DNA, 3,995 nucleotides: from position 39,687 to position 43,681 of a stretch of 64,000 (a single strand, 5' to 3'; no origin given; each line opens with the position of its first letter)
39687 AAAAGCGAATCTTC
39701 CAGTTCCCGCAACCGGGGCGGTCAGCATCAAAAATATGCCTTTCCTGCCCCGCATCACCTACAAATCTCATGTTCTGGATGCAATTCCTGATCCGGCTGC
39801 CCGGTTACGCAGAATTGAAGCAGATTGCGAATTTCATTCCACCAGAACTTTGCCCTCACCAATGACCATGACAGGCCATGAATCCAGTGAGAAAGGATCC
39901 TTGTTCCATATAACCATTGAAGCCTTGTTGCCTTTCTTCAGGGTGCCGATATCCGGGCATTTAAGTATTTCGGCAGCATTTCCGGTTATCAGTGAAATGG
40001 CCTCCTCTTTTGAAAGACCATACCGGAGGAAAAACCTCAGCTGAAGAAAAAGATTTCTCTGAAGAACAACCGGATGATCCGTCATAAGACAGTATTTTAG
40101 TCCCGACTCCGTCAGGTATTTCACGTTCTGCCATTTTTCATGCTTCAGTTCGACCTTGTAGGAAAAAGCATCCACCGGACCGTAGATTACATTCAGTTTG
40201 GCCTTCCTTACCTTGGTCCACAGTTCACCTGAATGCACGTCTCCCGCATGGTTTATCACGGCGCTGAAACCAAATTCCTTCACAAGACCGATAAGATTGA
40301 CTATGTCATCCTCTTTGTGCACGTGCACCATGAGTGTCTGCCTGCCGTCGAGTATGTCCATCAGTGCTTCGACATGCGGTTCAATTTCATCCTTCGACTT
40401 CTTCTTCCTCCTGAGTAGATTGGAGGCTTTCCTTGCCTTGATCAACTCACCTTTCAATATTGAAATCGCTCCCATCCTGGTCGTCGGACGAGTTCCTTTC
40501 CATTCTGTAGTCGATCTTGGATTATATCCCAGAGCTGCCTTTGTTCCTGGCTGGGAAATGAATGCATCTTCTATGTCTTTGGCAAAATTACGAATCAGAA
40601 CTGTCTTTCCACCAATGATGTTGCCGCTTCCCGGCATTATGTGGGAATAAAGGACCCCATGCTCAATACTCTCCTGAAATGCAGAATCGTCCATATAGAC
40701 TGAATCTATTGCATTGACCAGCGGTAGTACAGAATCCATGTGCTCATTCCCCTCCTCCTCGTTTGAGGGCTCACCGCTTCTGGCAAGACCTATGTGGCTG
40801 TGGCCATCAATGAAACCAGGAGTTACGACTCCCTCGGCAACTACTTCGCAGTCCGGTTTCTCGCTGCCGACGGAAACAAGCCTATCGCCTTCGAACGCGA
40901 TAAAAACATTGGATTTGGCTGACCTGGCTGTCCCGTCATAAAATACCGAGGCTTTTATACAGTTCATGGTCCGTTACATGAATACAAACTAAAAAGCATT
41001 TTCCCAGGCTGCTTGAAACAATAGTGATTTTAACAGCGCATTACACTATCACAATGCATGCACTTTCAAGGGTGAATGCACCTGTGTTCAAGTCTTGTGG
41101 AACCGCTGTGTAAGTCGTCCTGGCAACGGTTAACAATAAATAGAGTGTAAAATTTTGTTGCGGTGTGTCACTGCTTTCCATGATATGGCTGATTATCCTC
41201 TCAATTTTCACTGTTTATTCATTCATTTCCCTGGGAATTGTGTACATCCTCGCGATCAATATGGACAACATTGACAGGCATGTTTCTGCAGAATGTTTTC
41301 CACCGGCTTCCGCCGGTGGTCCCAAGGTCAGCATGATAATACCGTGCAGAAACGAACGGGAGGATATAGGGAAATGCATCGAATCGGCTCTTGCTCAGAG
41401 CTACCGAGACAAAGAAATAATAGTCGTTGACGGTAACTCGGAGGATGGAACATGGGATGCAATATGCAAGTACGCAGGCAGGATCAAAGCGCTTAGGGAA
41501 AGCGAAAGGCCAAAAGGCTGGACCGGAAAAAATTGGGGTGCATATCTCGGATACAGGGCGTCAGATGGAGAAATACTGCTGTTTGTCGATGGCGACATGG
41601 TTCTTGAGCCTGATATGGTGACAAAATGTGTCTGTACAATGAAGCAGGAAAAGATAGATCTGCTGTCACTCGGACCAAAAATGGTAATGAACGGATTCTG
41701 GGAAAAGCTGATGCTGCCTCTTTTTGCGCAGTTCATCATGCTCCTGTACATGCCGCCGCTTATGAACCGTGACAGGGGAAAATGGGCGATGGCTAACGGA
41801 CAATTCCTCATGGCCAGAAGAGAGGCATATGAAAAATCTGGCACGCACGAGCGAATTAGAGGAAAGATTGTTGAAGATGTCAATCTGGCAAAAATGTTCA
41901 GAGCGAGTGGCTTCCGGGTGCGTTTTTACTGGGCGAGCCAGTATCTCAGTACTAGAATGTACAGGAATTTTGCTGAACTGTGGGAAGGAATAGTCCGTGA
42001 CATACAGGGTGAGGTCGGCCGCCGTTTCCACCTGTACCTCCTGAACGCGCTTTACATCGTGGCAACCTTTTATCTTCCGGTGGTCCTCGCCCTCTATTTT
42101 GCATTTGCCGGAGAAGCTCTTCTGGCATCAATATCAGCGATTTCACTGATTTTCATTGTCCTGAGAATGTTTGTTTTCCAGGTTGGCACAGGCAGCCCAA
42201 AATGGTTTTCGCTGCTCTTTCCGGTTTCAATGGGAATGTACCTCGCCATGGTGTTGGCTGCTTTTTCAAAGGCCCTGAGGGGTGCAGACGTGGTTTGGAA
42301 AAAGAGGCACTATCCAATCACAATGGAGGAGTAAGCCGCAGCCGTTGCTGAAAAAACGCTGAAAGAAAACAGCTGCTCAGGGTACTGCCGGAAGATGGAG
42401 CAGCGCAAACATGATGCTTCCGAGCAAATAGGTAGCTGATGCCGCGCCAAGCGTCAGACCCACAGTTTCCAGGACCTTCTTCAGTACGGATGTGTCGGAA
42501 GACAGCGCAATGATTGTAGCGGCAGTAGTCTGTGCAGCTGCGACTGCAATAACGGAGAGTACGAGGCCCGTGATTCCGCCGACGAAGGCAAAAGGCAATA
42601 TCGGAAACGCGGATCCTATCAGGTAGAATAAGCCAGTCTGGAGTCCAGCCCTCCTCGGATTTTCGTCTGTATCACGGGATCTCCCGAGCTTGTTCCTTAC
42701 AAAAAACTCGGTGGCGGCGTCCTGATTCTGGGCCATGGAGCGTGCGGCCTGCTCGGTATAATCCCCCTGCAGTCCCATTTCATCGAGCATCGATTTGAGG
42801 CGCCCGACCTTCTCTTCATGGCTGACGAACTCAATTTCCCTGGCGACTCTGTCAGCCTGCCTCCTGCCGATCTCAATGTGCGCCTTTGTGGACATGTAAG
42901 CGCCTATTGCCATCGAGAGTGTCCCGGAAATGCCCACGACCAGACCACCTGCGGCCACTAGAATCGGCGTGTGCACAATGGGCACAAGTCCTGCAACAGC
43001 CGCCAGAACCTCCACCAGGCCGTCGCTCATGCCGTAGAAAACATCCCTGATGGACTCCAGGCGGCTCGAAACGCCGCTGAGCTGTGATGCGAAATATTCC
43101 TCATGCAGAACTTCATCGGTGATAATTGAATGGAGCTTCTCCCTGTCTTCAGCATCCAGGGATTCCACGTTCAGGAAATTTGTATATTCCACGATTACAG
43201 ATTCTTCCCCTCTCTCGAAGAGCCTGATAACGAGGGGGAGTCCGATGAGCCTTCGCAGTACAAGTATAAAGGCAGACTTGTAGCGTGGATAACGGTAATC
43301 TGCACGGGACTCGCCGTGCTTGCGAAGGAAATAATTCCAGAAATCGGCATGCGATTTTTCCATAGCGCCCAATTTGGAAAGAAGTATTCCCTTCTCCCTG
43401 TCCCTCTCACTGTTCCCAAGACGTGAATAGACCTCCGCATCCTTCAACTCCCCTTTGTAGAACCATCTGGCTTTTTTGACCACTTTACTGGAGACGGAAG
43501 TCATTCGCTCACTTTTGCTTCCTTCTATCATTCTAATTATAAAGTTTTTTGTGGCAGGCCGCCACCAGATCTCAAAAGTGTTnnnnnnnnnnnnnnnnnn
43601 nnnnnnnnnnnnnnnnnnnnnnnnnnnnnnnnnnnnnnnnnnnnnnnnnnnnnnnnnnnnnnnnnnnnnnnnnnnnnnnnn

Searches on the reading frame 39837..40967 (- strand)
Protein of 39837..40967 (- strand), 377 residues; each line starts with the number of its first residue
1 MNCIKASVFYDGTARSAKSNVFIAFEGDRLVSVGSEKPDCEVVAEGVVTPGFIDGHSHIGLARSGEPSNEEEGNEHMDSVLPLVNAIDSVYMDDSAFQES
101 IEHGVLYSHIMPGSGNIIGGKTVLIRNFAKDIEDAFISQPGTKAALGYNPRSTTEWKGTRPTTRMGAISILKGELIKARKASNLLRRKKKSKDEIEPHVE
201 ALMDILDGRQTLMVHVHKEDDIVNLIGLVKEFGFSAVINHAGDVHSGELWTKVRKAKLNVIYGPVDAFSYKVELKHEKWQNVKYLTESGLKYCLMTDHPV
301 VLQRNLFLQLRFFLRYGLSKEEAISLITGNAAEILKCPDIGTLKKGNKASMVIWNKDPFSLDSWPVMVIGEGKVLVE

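Call 74: search_protein_families(library=pfam, proteins=[window:39837-40967:-], max_evalue=0.00001)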
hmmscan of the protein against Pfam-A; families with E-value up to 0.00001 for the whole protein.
window:39837-40967:- (377 aa): 2 families
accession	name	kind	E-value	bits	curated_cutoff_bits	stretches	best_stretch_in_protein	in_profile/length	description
PF01979.26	Amidohydro_1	-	9.6e-14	51.8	25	1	259-374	227-344/345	Amidohydrolase family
PF07969.17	Amidohydro_3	-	4.8e-13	49.8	29.7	1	283-375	360-471/472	Amidohydrolase family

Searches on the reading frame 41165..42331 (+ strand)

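Call 74: search_protein_families(library=pfam, proteins=[window:41165-42331:+], max_evalue=0.00001)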
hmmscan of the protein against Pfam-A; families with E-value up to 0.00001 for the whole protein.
window:41165-42331:+ (389 aa): 5 families
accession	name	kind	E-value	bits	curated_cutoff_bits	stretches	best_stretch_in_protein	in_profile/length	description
PF00535.33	Glycos_transf_2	-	3.3e-25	89.4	23.3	1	56-224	1-166/168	Glycosyl transferase family 2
PF13641.12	Glyco_tranf_2_3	-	1.2e-20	75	27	1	53-258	1-207/230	Glycosyltransferase like family 2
PF13506.12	Glyco_transf_21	-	5.6e-12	45.9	21.7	1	112-273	8-166/174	Glycosyl transferase family 21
PF13632.12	Glyco_trans_2_3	-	3.8e-07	30.6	27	1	138-330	2-194/198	Glycosyl transferase family group 2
PF10111.15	Glyco_tranf_2_2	-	7.2e-06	26.1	27.3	0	56-162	1-109/276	Glycosyltransferase like family 2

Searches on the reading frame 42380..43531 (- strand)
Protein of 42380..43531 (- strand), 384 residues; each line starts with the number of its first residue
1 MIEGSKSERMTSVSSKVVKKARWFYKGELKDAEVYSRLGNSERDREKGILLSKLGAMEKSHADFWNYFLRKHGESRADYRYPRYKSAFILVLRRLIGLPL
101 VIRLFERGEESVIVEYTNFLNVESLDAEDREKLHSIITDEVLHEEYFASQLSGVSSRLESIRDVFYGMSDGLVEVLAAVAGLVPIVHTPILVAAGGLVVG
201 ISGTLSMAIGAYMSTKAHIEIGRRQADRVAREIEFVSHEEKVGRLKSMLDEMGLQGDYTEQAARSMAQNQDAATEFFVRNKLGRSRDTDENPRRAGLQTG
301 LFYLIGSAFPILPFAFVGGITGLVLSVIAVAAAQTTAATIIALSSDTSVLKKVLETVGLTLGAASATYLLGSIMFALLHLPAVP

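Call 74: search_protein_families(library=pfam, proteins=[window:42380-43531:-], max_evalue=0.00001)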
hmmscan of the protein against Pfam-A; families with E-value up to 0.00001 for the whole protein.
window:42380-43531:- (384 aa): 1 family
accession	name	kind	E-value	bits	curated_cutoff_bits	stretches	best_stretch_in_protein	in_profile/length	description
PF01988.24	VIT1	-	4.7e-39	134.9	28.1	1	161-371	1-213/214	VIT family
